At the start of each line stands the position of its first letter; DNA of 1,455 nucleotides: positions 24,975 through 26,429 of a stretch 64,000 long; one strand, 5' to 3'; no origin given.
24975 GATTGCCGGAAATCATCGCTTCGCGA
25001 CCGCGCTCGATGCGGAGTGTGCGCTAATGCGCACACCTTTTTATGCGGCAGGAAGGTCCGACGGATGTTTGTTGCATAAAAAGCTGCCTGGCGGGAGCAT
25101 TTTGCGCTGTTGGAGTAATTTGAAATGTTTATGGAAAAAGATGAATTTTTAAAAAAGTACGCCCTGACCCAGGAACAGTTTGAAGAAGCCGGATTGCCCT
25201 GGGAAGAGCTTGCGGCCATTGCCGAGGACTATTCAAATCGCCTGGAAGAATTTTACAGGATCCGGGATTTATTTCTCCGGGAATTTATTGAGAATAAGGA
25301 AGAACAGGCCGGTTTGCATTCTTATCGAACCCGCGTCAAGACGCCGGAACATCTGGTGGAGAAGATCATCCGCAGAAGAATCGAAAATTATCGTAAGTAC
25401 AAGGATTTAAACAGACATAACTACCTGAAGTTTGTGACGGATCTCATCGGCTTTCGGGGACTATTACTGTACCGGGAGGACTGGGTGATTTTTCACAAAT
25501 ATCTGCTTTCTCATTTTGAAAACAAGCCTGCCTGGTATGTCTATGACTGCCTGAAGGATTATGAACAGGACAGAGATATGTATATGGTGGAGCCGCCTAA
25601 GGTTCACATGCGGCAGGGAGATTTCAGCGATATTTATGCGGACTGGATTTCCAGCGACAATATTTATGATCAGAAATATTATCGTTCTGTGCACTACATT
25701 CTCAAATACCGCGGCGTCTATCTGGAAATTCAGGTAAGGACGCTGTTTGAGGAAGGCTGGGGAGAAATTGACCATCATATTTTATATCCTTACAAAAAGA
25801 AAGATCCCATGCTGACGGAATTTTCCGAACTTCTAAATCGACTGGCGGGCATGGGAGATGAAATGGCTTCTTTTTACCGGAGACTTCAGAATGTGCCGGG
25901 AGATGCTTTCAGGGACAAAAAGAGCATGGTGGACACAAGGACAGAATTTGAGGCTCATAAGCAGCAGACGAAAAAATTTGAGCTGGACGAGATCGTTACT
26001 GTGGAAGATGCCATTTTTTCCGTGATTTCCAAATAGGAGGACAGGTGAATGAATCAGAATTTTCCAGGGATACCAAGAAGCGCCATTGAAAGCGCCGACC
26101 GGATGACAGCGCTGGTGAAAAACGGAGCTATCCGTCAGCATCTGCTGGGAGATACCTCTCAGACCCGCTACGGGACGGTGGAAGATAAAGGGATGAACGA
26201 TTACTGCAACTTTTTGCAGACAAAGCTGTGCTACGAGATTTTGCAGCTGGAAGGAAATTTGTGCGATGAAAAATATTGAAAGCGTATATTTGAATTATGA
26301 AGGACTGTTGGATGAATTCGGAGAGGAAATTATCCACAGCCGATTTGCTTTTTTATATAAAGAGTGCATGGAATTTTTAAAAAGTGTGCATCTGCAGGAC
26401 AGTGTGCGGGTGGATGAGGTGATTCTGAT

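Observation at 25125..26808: Three-gene module: small RelA/SpoT synthetase plus two unknown coupled ORFs (candidate toxSAS-like, defence or stress system)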

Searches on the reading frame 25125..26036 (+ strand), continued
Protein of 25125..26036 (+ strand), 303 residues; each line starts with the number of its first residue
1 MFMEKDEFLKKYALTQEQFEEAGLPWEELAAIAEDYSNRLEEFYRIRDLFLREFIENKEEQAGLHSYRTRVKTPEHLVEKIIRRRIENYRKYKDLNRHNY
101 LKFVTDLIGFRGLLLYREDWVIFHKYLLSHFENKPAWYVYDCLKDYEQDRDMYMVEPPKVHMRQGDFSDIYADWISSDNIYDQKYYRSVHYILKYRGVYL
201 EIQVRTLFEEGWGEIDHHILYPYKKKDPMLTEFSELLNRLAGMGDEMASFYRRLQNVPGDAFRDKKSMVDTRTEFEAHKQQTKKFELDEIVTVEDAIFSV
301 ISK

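Call 76: fold_search(model_id=the predicted structure, library=pdb)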
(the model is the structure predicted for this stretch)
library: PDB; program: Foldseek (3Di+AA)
matches with E <= 10: 290; with E <= 0.001: 47
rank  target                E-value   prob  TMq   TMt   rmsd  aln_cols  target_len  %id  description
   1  6ewz_B                1.9e-08  1.00  0.38  0.55   8.7       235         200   15  Crystal structure of RelP (SAS2) from Staphylococcus aureus bound to AMPCPP and GTP in the pre-catalytic state (released 2018-01-24)
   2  6fgj_A                4.2e-08  1.00  0.39  0.56   7.1       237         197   18  Crystal structure of the small alarmone synthethase 2 from Staphylococcus aureus (released 2018-02-07)
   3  6fgj_B                4.7e-08  1.00  0.37  0.54   8.9       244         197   17  Crystal structure of the small alarmone synthethase 2 from Staphylococcus aureus (released 2018-02-07)
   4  2be3_A                8.7e-08  1.00  0.41  0.59   7.3       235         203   20  Structure of a GTP Pyrophosphokinase Family Protein from Streptococcus pneumoniae (released 2005-12-06)
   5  6ex0_B                9.8e-08  1.00  0.40  0.58   6.7       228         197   18  Crystal structure of RelP (SAS2) from Staphylococcus aureus bound to pppGpp in the post-catalytic state (released 2018-01-24)
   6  6ex0_A                1.1e-07  1.00  0.36  0.51   7.2       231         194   17  Crystal structure of RelP (SAS2) from Staphylococcus aureus bound to pppGpp in the post-catalytic state (released 2018-01-24)
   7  6fgx_A                1.2e-07  1.00  0.37  0.54   9.0       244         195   16  Crystal structure of the small alarmone synthethase 2 from Staphylococcus aureus bound to AMPCPP (released 2018-02-07)
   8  3l9d_A                1.4e-07  1.00  0.36  0.54   7.1       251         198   21  The Crystal Structure of smu.1046c from Streptococcus mutans UA159 (released 2011-01-12)
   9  3l9d_B                1.8e-07  1.00  0.42  0.63   6.5       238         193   20  The Crystal Structure of smu.1046c from Streptococcus mutans UA159 (released 2011-01-12)
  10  6fgx_B                2.3e-07  1.00  0.34  0.50   9.2       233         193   17  Crystal structure of the small alarmone synthethase 2 from Staphylococcus aureus bound to AMPCPP (released 2018-02-07)
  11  5ded_A                2.6e-07  1.00  0.33  0.48   8.8       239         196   20  Crystal structure of the small alarmone synthethase 1 from Bacillus subtilis bound to its product pppGpp (released 2015-10-28)
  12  6ewz_A                2.9e-07  1.00  0.41  0.58   6.7       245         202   18  Crystal structure of RelP (SAS2) from Staphylococcus aureus bound to AMPCPP and GTP in the pre-catalytic state (released 2018-01-24)
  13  5ded_C                3.1e-07  1.00  0.37  0.56   7.7       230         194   20  Crystal structure of the small alarmone synthethase 1 from Bacillus subtilis bound to its product pppGpp (released 2015-10-28)
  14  5ded_H                3.5e-07  1.00  0.40  0.60   6.7       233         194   18  Crystal structure of the small alarmone synthethase 1 from Bacillus subtilis bound to its product pppGpp (released 2015-10-28)
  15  5ded_G                3.5e-07  1.00  0.36  0.54   7.7       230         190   21  Crystal structure of the small alarmone synthethase 1 from Bacillus subtilis bound to its product pppGpp (released 2015-10-28)
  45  8acu_A                3.7e-04  1.00  0.29  0.26   8.9       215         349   13  Structure of Bacillus subtilis Rel in complex with DarB (released 2023-07-19)
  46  8acu_B                4.4e-04  1.00  0.33  0.30   6.8       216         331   14  Structure of Bacillus subtilis Rel in complex with DarB (released 2023-07-19)
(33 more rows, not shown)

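Call 81: search_protein_families(library=phrogs, proteins=[window:25125-26036:+], max_evalue=0.1)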
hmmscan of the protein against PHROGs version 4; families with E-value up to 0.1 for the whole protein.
window:25125-26036:+ (303 aa): 2 families
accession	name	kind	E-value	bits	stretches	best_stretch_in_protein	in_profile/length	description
phrog_2211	-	unknown function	2.2e-35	123.7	2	3-123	5-123/395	-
phrog_9640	-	unknown function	2.2e-10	41.4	2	194-248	142-193/365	-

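Call 82: search_dna_similar(query=window:25125-26036:+, collection=phages, mode=protein, max_evalue=0.001, max_rows=25)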
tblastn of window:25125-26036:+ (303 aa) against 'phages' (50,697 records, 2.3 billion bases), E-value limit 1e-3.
Records with a match: 6; places in all: 6; records where one place covers at least 80% of the query: 1.
Best place of each record, by identity: <60% 6.
By first word of the organism name: Vibrio 2; Mycobacterium 2; Ralstonia 1; Bacteriophage 1.
By host as written in the record: Ralstonia solanacearum T334 1; Vibrio cyclitrophicus 10N.286.54.E11 1; Mycobacterium abscessus GD68 1; Mycobacterium abscessus GD04 1; Vibrio cyclitrophicus 10N.261.45.F7 1; - 1.
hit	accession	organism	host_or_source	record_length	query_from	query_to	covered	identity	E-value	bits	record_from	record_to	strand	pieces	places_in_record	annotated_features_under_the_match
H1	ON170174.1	Ralstonia phage YO102_1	Ralstonia solanacearum T334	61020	6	255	83%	35.4%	1e-40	155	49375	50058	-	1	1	record has no annotation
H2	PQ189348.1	Vibrio phage 10N.286.54.E11_PE002B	Vibrio cyclitrophicus 10N.286.54.E11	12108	71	279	69%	32.1%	1e-22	103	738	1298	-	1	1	hypothetical protein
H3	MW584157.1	Mycobacterium phage prophi68-1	Mycobacterium abscessus GD68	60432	33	243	70%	26.4%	9e-8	59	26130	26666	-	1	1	42: GTP pyrophosphokinase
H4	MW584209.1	Mycobacterium phage prophiGD04-1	Mycobacterium abscessus GD04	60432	33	243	70%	26.4%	9e-8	59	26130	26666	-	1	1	42: GTP pyrophosphokinase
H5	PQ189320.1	Vibrio phage 10N.261.45.F7_PE002A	Vibrio cyclitrophicus 10N.261.45.F7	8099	60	243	61%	27.2%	1e-4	50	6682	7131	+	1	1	hypothetical protein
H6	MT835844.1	Bacteriophage sp.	human fecal samples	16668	68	228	53%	23.6%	7e-4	47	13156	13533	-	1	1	record has no annotation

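Call 83: find_related_loci(query=A1, collection=viral_contigs, flank=5000)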
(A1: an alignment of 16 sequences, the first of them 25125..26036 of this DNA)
Query A1 (303 aa) in viral_contigs; peptide patterns used: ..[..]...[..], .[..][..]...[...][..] (x = any residue, [..] = any of these).
164 stretches matched a pattern, but none encodes a relative of the query by tblastn (E <= 1e-3).

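Call 84: get_annotated_region(hit=H1, flank=3500)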
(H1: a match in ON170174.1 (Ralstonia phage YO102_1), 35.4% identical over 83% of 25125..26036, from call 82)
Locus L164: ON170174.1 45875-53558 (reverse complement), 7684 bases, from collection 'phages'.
description: UNVERIFIED_ORG: Ralstonia phage YO102_1 sequence.
organism: Ralstonia phage YO102_1 (NCBI taxid 2935255)
taxonomy: Viruses; Duplodnaviria; Heunggongvirae; Uroviricota; Caudoviricetes; Autographiviridae; Anchaingvirus
host: Ralstonia solanacearum T334; source: banana; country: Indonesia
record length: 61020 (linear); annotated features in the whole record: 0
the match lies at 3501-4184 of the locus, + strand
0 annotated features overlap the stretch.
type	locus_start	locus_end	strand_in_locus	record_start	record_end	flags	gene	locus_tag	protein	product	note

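Call 85: get_annotated_region(hit=H2, flank=3500)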
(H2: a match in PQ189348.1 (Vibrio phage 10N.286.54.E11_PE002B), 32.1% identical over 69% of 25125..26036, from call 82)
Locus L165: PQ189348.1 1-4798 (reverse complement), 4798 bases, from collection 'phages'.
description: Vibrio phage 10N.286.54.E11_PE002B, complete genome.
organism: Vibrio phage 10N.286.54.E11_PE002B (NCBI taxid 3385328)
taxonomy: Viruses; Varidnaviria; Bamfordvirae; Preplasmiviricota; Tectiliviricetes; Vinavirales
host: Vibrio cyclitrophicus 10N.286.54.E11; source: seawater; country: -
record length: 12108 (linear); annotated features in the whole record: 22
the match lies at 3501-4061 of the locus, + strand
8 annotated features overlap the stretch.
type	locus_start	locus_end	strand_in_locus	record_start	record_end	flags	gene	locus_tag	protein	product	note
CDS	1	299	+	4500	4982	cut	-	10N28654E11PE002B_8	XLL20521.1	hypothetical protein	GPJ_BPPM2_Uncharacterized_protein_Gp-j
CDS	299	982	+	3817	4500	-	-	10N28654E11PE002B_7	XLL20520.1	hypothetical protein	-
CDS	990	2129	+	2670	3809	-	-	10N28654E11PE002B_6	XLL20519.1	hypothetical protein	-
CDS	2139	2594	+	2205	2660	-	-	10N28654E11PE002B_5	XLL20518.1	hypothetical protein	EXLYS_BPT7_Peptidoglycan_transglycosylase_gp16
CDS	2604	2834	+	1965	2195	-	-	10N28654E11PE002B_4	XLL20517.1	hypothetical protein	-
CDS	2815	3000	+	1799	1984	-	-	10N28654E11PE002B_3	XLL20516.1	hypothetical protein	-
CDS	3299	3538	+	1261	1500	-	-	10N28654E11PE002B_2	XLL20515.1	hypothetical protein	-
CDS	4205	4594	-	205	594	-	-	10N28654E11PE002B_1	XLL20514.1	hypothetical protein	-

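Call 89: search_protein_families(library=pfam, proteins=[L164:3480-4667:+], max_evalue=0.1)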
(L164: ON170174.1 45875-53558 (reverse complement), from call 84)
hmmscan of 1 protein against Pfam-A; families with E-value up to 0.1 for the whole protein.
L164:3480-4667:+ (395 aa): 1 family
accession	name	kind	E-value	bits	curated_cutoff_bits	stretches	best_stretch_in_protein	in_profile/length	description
PF04607.23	RelA_SpoT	-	3.8e-18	66.2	27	1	68-203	2-110/113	Region found in RelA / SpoT proteins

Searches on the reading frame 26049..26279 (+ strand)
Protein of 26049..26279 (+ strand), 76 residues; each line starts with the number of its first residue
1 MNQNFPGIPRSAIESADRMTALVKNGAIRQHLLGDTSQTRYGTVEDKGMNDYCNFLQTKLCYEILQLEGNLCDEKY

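Call 3: search_protein_families(library=pfam, proteins=[window:26049-26279:+], max_evalue=1)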
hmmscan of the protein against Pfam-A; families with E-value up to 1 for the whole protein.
window:26049-26279:+ (76 aa): 0 families

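Call 4: search_protein_families(library=padloc, proteins=[window:26049-26279:+], max_evalue=1)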
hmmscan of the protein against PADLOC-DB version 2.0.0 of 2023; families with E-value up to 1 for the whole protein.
window:26049-26279:+ (76 aa): 0 families

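Call 5: search_protein_families(library=ncbifam, proteins=[window:26049-26279:+], max_evalue=1)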
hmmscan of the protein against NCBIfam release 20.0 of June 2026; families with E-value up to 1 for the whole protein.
window:26049-26279:+ (76 aa): 0 families

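Call 21: find_homologous_proteins(query=window:26049-26279:+, max_evalue=0.01)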
Query window:26049-26279:+ (76 aa): 8 proteins with E <= 0.01 among 8 candidates.
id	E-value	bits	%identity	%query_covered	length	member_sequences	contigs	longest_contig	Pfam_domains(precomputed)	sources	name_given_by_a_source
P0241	9.6e-30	119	100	74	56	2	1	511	-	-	-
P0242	5.3e-24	101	68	87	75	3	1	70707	-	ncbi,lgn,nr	ncbi:MAG: hypothetical protein Q4C58_09440 [Eubacteriales bacterium]|nr:hypothetical protein [Eubact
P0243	9.2e-24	100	69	92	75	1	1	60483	-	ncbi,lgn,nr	ncbi:MAG: hypothetical protein Q4C65_08235 [Eubacteriales bacterium]|nr:hypothetical protein [Eubact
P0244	2.6e-23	99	62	93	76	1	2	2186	-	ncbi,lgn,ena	-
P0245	1.1e-21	94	68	86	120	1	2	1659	-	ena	-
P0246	9.4e-21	91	63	95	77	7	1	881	-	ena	-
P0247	1.0e-20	91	60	99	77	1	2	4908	-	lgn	-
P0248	1.3e-19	87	78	67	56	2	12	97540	-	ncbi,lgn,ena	-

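Call 80: search_protein_families(library=pfam, alignment_id=A8, max_evalue=1)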
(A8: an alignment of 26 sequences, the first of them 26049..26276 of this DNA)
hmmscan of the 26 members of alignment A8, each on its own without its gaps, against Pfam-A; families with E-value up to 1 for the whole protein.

A. member 1, window:26049-26276:+ (76 aa): 0 families

B. families by the number of members that match (of 26 scanned): 10 families
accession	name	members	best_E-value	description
PF16057.10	DUF4800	1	0.037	Domain of unknown function (DUF4800)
PF10553.14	MSV199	1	0.038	MSV199 domain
PF21100.3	MCM_C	1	0.073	MCM protein C-terminal winged helix-turn-helix domain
PF08298.17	AAA_PrkA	1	0.077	PrkA AAA domain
PF20027.4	DUF6435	1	0.091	Family of unknown function (DUF6435)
PF15917.11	Piezo_TM25-28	1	0.12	Piezo TM25-28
PF10789.14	Phage_RpbA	1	0.12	Phage RNA polymerase binding, RpbA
PF22644.2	BsNagA_N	1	0.13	BsNagA composite domain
PF01450.25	KARI_C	1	0.13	Ketol-acid reductoisomerase, C-terminal domain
PF17939.6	TetR_C_30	1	0.22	Tetracyclin repressor-like, C-terminal domain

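Call 81: search_protein_families(library=phrogs, proteins=[window:26049-26279:+], max_evalue=0.1)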
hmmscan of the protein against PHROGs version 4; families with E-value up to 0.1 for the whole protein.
window:26049-26279:+ (76 aa): 0 families
